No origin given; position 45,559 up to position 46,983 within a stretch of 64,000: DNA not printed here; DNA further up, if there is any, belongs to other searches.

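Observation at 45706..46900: Prophage-borne Eib-like trimeric autotransporter adhesin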

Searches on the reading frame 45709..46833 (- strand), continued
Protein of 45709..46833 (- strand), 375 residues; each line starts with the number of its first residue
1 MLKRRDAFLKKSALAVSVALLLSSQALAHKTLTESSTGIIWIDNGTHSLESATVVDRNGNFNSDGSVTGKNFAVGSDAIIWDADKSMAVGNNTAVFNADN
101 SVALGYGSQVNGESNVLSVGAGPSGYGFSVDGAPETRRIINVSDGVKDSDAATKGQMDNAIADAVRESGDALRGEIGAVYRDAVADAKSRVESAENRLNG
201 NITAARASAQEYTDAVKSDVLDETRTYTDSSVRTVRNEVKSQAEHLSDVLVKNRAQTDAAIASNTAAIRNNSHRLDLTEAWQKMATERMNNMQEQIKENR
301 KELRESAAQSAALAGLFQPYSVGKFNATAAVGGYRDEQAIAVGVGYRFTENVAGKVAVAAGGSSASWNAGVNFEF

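Call 57: get_annotated_region(hit=H23, flank=5000)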
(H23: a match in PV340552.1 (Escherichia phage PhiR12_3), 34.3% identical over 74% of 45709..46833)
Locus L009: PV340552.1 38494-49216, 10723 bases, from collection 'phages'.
description: Escherichia phage PhiR12_3, complete genome.
organism: Escherichia phage PhiR12_3 (NCBI taxid 3416474)
taxonomy: Viruses
host: Escherichia coli ECOR13; source: -; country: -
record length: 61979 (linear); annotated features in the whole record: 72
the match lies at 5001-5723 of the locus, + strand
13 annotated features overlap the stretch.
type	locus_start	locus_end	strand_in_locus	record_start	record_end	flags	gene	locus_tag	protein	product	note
CDS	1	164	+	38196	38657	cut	-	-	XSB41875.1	hypothetical protein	FIG00638618: hypothetical protein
CDS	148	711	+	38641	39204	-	-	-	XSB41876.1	hypothetical protein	-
CDS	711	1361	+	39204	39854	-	-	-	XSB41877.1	hypothetical protein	-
CDS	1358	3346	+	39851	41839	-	-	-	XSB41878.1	tail fiber protein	-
CDS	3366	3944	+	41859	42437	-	-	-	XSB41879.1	hypothetical protein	tail fibers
CDS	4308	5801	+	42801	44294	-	-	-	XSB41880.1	hypothetical protein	putative adhesin/invasin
CDS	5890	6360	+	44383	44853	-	-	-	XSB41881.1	hypothetical protein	-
CDS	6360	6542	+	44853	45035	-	-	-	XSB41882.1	hypothetical protein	ORF-60C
CDS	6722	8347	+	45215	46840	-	-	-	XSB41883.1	hypothetical protein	FIG00640812: hypothetical protein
CDS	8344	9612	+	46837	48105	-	-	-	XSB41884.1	hypothetical protein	tail fiber protein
CDS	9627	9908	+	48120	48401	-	-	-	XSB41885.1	hypothetical protein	-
CDS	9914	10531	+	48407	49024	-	-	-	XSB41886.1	hypothetical protein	FIG00641526: hypothetical protein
CDS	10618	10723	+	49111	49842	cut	-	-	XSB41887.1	Lom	host-cell envelope protein Lom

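Call 58: search_protein_representatives(protein=window:45709-46833:-)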
Query: 375 residues. Proteins with E-value up to 0.001 (for the whole library): 692; up to 1e-10: 321; up to 1e-30: 21. The best 150 are listed.
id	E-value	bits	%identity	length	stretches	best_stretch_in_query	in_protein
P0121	1.6e-183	626.2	79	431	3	159-375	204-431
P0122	2.3e-132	458.1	91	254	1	24-283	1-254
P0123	7.3e-104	364.4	72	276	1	97-375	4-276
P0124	1.3e-94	334.0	84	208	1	1-199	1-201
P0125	3.8e-86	306.1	83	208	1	179-375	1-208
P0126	1.1e-71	258.6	73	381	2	225-375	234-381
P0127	2.5e-60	221.3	63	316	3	285-375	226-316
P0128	2.7e-49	185.0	61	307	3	260-375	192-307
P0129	1.4e-48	182.7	94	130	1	87-185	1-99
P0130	3.6e-38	148.4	76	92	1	284-375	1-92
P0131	5.5e-37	144.6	80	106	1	30-139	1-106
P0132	9.1e-36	140.6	41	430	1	81-375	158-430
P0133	1.1e-35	140.3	42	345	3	159-375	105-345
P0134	5.3e-35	138.0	96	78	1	111-185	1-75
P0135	3.3e-33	132.1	45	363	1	137-375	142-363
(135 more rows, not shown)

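Call 66: find_related_loci(query=window:45709-46833:-, collection=viral_contigs, flank=6000)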
Query window:45709-46833:- (375 aa) in viral_contigs; peptide patterns used: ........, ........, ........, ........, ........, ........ (x = any residue, [..] = any of these).
6 stretches matched a pattern; 1 encode a relative of the query (tblastn E <= 1e-3); 1 distinct loci.
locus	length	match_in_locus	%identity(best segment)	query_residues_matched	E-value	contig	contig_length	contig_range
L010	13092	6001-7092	81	1-375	0e+0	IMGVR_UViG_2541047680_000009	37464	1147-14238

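Call 70: predict_structure(alignment_id=A2)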
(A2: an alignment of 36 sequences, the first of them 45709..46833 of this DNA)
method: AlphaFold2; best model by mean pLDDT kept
length: 375 residues; sequences in the alignment: 36
mean_pLDDT: 63.8   pTM: 0.28
mean pLDDT of the five models: 63.8, 62.9, 60.7, 58.3, 57.2
residues with pLDDT >= 90: 0; 70-90: 151; 50-70: 145; < 50: 79
segments of 3 or more residues with pLDDT < 50: 1-53, 118-138, 373-375
pLDDT, mean of each block of 10 residues (from residue 1): 40 46 33 29 35 49 55 64 66 63 63 51 42 44 57 69 80 80 84 84 82 77 73 81 84 85 85 79 80 78 68 60 61 63 63 61 56 46
secondary structure, 60 per line:
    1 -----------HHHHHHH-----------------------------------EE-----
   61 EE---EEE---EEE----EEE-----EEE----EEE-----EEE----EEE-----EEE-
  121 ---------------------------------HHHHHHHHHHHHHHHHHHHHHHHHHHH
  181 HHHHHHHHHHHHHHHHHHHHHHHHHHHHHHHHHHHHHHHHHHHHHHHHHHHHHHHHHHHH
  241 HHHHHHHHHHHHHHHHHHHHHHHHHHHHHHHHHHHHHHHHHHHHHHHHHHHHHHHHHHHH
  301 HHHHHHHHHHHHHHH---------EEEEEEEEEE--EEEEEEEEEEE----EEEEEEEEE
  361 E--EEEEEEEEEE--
elements in order: H12-18 E66-68 E72-74 E79-81 E87-89 E94-96 E102-104 E109-111 E117-119 H154-315 E325-334 E337-347 E352-361 E364-373

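Call 74: search_solved_structures(query=window:45709-46833:-, max_evalue=10, show_alignments=0)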
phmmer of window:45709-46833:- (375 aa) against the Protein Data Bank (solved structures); distinct sequences matched with E-value up to 10: 7.
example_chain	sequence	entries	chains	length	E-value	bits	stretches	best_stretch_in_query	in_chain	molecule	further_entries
2lme_A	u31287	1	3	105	1.2e-17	67.8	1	300-374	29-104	Adhesin yadA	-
6tik_C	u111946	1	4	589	1e-06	31.9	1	188-336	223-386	Capsid protein,Putative adhesin/invasin,Capsid protein,Factor H-binding protein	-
2xzr_A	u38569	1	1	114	0.22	14.4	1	238-306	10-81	IMMUNOGLOBULIN-BINDING PROTEIN EIBD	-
2n5e_A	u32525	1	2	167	1.2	12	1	171-306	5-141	Apolipoprotein A-I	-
9uh3_R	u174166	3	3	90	1.6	11.6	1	90-133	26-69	Photosystem I reaction center subunit psaR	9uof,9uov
7yv9_A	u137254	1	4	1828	5.2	9.8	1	250-313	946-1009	Unconventional myosin-Va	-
2dfs_A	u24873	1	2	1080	8.6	9.1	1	237-311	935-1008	Myosin-5A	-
